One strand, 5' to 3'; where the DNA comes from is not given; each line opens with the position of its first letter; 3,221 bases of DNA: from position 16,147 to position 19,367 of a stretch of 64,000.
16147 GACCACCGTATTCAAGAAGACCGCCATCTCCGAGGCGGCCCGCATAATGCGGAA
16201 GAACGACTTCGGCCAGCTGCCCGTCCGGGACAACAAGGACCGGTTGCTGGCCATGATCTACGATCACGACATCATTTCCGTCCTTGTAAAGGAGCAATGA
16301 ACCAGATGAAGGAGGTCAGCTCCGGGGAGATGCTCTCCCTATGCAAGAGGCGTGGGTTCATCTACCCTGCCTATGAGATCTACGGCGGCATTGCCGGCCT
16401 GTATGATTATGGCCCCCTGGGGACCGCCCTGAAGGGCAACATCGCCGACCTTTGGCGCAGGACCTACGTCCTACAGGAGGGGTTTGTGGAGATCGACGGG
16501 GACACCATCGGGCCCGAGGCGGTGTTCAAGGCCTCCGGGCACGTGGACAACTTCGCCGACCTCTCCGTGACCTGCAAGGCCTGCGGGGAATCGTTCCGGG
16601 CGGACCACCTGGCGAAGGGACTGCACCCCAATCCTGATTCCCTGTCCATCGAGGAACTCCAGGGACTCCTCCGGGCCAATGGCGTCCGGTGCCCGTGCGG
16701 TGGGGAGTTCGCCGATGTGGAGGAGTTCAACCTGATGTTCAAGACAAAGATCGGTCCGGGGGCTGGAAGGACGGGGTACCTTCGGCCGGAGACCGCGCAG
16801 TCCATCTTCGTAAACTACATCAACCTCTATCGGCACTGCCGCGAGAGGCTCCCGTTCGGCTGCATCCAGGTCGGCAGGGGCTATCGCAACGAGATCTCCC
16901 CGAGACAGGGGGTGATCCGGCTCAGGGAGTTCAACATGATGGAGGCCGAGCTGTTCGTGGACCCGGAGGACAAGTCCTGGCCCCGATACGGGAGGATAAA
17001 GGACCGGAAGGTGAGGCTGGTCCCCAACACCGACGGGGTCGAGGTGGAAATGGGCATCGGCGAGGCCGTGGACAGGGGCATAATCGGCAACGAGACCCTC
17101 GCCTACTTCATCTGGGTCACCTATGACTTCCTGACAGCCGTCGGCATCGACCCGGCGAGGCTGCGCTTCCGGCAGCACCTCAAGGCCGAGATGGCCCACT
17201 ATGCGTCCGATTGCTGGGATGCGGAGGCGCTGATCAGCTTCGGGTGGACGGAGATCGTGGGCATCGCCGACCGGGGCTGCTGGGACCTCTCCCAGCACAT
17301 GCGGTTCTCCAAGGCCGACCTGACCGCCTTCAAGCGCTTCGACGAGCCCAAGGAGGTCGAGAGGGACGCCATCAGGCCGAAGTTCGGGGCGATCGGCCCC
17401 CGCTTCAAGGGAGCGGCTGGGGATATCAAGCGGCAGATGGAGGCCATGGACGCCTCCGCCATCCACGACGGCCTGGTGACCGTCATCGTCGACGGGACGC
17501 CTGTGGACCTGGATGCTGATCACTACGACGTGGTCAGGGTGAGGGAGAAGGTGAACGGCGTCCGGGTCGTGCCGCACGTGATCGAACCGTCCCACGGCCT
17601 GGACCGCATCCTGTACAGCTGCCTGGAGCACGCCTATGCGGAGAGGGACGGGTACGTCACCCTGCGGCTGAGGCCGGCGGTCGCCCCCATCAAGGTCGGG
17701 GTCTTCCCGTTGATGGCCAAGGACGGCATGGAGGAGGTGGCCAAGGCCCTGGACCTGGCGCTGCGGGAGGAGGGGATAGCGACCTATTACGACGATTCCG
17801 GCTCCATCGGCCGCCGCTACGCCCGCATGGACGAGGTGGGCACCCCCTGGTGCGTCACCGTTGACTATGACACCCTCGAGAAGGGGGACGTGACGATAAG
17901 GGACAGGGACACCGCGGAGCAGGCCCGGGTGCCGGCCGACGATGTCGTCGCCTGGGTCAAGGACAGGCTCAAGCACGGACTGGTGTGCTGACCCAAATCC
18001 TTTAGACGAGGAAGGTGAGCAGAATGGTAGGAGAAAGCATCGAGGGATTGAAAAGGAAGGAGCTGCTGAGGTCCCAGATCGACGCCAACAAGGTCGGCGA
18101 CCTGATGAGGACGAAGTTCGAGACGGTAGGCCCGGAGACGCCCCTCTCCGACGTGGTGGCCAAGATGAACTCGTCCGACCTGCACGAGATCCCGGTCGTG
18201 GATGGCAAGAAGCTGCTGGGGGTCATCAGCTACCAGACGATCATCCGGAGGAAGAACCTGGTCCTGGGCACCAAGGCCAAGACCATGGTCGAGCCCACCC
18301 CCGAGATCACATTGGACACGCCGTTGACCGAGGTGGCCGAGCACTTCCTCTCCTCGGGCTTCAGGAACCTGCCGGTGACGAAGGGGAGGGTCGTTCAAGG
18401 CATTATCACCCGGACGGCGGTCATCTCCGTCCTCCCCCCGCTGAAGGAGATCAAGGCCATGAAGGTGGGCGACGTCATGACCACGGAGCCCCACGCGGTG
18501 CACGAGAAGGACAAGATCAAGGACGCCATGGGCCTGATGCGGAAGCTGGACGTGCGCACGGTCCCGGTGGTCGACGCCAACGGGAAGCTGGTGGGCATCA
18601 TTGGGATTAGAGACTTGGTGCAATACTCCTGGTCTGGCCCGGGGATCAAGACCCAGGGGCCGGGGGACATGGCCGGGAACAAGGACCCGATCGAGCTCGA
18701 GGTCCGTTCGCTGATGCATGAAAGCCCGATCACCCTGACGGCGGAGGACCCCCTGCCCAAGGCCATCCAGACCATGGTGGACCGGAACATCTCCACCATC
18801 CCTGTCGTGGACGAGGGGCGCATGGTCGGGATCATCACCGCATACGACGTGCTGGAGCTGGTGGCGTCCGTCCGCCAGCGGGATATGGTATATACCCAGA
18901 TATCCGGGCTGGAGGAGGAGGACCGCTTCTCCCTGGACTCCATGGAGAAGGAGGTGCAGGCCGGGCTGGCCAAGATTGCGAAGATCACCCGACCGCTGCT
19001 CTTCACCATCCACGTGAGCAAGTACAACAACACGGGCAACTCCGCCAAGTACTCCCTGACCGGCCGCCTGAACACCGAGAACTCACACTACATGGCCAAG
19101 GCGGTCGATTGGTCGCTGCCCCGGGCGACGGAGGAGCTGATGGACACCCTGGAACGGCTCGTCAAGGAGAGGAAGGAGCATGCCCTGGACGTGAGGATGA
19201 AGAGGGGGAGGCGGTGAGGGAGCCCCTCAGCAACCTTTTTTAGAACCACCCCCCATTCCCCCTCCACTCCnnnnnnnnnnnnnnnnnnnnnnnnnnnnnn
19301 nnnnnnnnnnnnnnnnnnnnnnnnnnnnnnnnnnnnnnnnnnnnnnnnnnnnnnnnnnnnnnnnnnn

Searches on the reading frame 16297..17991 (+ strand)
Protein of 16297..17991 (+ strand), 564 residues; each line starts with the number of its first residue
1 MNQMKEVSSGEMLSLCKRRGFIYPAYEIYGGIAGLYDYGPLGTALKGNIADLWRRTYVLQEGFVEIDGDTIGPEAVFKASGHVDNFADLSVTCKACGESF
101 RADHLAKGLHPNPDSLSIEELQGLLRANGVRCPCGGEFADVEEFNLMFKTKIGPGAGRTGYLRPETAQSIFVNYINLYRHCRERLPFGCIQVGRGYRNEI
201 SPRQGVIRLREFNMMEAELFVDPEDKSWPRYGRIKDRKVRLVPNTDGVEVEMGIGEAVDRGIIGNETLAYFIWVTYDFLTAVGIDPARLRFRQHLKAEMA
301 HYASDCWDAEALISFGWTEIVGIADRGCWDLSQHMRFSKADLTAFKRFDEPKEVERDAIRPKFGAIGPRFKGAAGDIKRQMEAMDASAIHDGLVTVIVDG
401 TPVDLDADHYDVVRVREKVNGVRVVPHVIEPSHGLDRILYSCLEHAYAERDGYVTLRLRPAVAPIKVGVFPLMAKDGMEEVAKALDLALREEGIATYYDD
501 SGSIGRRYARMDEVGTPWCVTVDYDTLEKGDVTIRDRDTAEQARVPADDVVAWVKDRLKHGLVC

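Call 53: search_protein_families(library=ncbifam, proteins=[window:16297-17991:+], max_evalue=1e-10)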
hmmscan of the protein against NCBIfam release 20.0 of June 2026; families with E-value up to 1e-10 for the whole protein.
window:16297-17991:+ (564 aa): 6 families
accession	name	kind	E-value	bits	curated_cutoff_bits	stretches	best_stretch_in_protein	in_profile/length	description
TIGR00389.1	glyS_dimeric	equivalog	6e-200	665.6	243.3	1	11-557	5-564/565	glycine--tRNA ligase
NF003211.1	PRK04173.1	equivalog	3.4e-167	556.9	312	1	11-553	3-453/454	glycine--tRNA ligase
NF011484.0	PRK14894.1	equivalog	2.1e-87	293.5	1050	2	8-228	5-208/539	glycine--tRNA ligase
NF008979.1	PRK12325.1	exception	1.4e-20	73.6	550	1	458-553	338-435/437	proline--tRNA ligase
NF006625.0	PRK09194.1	equivalog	1.8e-19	70.1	558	0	434-554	441-558/559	proline--tRNA ligase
TIGR00409.1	proS_fam_II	equivalog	7.5e-14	51.5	306.7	0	169-234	116-177/568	proline--tRNA ligase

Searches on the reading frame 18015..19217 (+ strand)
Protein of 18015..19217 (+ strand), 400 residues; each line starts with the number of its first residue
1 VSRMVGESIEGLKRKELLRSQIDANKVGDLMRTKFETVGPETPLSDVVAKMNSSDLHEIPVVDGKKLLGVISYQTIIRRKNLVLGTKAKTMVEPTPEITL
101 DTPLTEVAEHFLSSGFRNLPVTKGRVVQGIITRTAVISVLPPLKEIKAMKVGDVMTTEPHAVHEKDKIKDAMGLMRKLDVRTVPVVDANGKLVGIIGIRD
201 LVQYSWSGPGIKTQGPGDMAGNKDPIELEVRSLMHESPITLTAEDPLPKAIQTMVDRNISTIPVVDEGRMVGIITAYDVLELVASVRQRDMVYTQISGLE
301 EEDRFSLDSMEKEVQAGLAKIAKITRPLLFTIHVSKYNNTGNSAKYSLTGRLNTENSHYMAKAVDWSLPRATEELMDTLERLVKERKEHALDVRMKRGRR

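Call 53: search_protein_families(library=ncbifam, proteins=[window:18015-19217:+], max_evalue=1e-10)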
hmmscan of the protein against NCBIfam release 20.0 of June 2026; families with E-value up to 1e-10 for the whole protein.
window:18015-19217:+ (400 aa): 21 families
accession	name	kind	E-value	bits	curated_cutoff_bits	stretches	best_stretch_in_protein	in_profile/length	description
NF041552.1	TF_PrdR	equivalog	3e-20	72.1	795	1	147-283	4-125/577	sigma-54 dependent transcriptional regulator PrdR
NF011449.0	PRK14869.2-5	equivalog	3.9e-17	62.4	411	1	145-281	64-203/451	putative manganese-dependent inorganic diphosphatase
NF011443.0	PRK14869.1-5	equivalog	5.6e-17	61.4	335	0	148-203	68-123/546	putative manganese-dependent inorganic diphosphatase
NF011442.0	PRK14869.1-4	equivalog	5.8e-17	61.3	400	0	149-201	70-122/543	putative manganese-dependent inorganic diphosphatase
NF011440.0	PRK14869.1-2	equivalog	8.9e-17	60.9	746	0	149-203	67-121/541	putative manganese-dependent inorganic diphosphatase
TIGR01186.1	proV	subfamily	2.4e-16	59.8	326.6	0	89-203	250-355/363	betaine/proline/choline family ABC transporter ATP-binding protein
NF053863.1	DS11_antiphage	equivalog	3.9e-16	59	260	0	98-202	88-189/305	CBS domain-containing anti-phage protein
NF011447.0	PRK14869.2-3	equivalog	8.1e-16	57.7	522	0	141-203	60-122/540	putative manganese-dependent inorganic diphosphatase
NF041630.1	CBS_CbpB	equivalog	1.3e-15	57.5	125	0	162-285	24-137/143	cyclic-di-AMP-binding protein CbpB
NF011445.0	PRK14869.2-1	equivalog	7.1e-15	54.4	483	0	150-201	69-120/548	putative manganese-dependent inorganic diphosphatase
TIGR00400.1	mgtE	equivalog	7.4e-15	54.6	232.75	0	149-202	195-248/450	magnesium transporter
TIGR01302.1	IMP_dehydrog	equivalog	1.2e-14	54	481.5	0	91-204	86-199/450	IMP dehydrogenase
NF038279.1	TF_CBS_SpxR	exception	1.6e-14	53.5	600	0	227-290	248-312/427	CBS-HotDog domain-containing transcription factor SpxR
NF011441.0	PRK14869.1-3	equivalog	2.5e-14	52.8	753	0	147-203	66-122/548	putative manganese-dependent inorganic diphosphatase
NF053603.1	HhpR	exception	4e-14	52.5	520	0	149-202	1-55/282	CBS domain-containing high hydrostatic pressure regulator HhpR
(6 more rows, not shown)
